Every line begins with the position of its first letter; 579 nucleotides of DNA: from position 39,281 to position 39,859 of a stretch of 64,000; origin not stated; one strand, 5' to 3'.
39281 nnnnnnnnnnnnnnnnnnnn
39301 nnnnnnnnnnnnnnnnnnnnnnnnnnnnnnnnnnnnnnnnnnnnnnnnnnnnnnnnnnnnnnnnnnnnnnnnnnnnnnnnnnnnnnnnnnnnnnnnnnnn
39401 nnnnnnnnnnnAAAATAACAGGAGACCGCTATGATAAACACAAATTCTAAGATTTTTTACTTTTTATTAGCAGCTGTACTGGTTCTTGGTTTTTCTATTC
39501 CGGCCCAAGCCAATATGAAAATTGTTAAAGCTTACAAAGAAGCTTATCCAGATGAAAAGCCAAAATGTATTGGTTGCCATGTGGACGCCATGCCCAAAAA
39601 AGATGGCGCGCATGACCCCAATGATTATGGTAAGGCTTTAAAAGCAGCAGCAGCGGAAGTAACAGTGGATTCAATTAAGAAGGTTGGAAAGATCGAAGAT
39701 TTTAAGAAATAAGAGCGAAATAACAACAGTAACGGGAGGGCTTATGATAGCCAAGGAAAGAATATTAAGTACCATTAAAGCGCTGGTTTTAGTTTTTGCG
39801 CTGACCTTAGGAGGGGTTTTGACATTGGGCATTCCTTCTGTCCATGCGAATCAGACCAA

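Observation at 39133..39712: Family of three paralogous ~70-aa (mature) lysine-rich monohaem cytochromes, two in tandem here and a third at 45700-45996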

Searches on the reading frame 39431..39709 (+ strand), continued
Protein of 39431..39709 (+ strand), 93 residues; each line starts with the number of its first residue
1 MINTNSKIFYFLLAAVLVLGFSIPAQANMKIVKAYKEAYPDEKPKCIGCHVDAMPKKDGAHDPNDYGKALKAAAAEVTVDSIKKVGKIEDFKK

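Call 89: find_encoding_contigs(protein=P0207, flank=8000, max_places=2)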
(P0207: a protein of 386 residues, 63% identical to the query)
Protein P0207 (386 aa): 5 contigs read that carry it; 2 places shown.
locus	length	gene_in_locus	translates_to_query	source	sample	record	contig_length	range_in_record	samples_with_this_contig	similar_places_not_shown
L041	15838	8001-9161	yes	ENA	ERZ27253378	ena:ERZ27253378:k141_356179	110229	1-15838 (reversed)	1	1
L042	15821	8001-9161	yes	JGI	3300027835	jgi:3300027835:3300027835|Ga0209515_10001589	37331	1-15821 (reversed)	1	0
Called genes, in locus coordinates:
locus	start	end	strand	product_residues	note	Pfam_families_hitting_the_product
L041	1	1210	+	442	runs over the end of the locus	PF00512:HisKA, PF02518:HATPase_c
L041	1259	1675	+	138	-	PF00072:Response_reg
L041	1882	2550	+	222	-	PF00027:cNMP_binding, PF13545:HTH_Crp_2, PF00325:Crp (weak)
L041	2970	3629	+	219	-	PF01988:VIT1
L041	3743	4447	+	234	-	PF00027:cNMP_binding, PF13545:HTH_Crp_2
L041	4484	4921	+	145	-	PF01814:Hemerythrin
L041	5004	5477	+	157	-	PF01814:Hemerythrin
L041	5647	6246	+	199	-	PF01814:Hemerythrin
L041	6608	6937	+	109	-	-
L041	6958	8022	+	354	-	PF05201:GlutR_N, PF01488:Shikimate_DH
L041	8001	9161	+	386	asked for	PF22113:Mtrc-MtrF_II-IV_dom (faint), PF14522:Cytochrome_C7 (faint), PF14537:Cytochrom_c3_2 (faint), PF22678:Cytochrom_c_NrfB-like (faint), PF09699:Paired_CXXCH_1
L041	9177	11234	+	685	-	-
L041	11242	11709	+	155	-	PF25471:TM_PetC (faint), PF00355:Rieske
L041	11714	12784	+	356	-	PF00033:Cytochrome_B, PF13631:Cytochrom_B_N_2, PF00032:Cytochrom_B_C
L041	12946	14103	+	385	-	PF14522:Cytochrome_C7 (faint), PF09699:Paired_CXXCH_1 (faint), PF14537:Cytochrom_c3_2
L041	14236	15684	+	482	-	PF03264:Cytochrom_NNT, PF14522:Cytochrome_C7 (faint), PF14537:Cytochrom_c3_2 (faint)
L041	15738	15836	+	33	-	?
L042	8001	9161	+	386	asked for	PF22113:Mtrc-MtrF_II-IV_dom (faint), PF14522:Cytochrome_C7 (faint), PF14537:Cytochrom_c3_2 (faint), PF22678:Cytochrom_c_NrfB-like (faint), PF09699:Paired_CXXCH_1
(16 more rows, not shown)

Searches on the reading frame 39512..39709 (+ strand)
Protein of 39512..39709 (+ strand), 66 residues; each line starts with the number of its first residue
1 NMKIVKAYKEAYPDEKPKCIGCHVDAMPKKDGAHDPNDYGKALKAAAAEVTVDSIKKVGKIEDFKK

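Call 47: search_solved_structures(query=A3, max_evalue=10, show_alignments=3)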
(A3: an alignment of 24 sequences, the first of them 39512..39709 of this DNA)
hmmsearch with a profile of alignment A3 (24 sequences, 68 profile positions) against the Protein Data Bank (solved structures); distinct sequences matched with E-value up to 10: 1.
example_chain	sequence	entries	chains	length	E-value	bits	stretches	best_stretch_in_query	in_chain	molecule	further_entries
2v0o_A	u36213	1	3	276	1.4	12.1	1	11-58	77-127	FCH DOMAIN ONLY PROTEIN 2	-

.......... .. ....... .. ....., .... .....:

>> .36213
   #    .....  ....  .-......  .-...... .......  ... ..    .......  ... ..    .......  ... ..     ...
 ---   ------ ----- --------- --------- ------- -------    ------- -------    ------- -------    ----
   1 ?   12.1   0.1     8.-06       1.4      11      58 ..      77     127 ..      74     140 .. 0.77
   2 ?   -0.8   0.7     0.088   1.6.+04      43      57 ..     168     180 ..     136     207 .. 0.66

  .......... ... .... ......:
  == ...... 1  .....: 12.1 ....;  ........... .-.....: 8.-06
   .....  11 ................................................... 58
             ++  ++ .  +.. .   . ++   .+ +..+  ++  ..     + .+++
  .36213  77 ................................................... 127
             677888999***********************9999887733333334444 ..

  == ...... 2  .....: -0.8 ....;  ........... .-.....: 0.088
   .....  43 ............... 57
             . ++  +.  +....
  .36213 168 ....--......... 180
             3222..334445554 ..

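Call 55: predict_structure(alignment_id=A3)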
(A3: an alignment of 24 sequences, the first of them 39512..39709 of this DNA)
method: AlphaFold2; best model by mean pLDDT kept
length: 66 residues; sequences in the alignment: 24
mean_pLDDT: 81.0   pTM: 0.67
mean pLDDT of the five models: 81.0, 76.4, 76.2, 74.2, 72.4
residues with pLDDT >= 90: 14; 70-90: 38; 50-70: 14; < 50: 0
segments of 3 or more residues with pLDDT < 50: none
pLDDT, mean of each block of 10 residues (from residue 1): 83 81 67 77 88 92 77
secondary structure, 60 per line:
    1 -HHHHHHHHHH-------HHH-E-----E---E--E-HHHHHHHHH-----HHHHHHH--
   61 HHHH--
elements in order: H2-11 H38-46 H52-58 H61-64

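Call 64: fold_search(model_id=the predicted structure, library=pdb)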
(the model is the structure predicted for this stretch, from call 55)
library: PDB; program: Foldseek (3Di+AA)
matches with E <= 10: 4; with E <= 0.001: 0
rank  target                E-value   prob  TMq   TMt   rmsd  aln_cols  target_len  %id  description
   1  7yhp_A                5.3e+00  0.02  0.21  0.08   8.9        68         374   16  CryoEM structure of Arabidopsis ROS1 in complex with 5mC-dsDNA at 3.1 Angstroms resolution (released 2022-11-30)
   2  6cgn                  5.7e+00  0.03  0.29  0.06   6.9        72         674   14  X-ray crystal structure of Bacillus subtilis ribonucleotide reductase NrdE alpha subunit dAMP-bound (pH 7) (released 2018-05-09)
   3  6cgm                  7.4e+00  0.02  0.30  0.07   6.7        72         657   14  X-ray crystal structure of Bacillus subtilis ribonucleotide reductase NrdE alpha subunit (nucleotide free) (released 2018-05-09)
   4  6mv9_B                7.4e+00  0.02  0.27  0.06   6.8        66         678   12  X-ray crystal structure of Bacillus subtilis ribonucleotide reductase NrdE alpha subunit with TTP and ADP (released 2019-06-19)
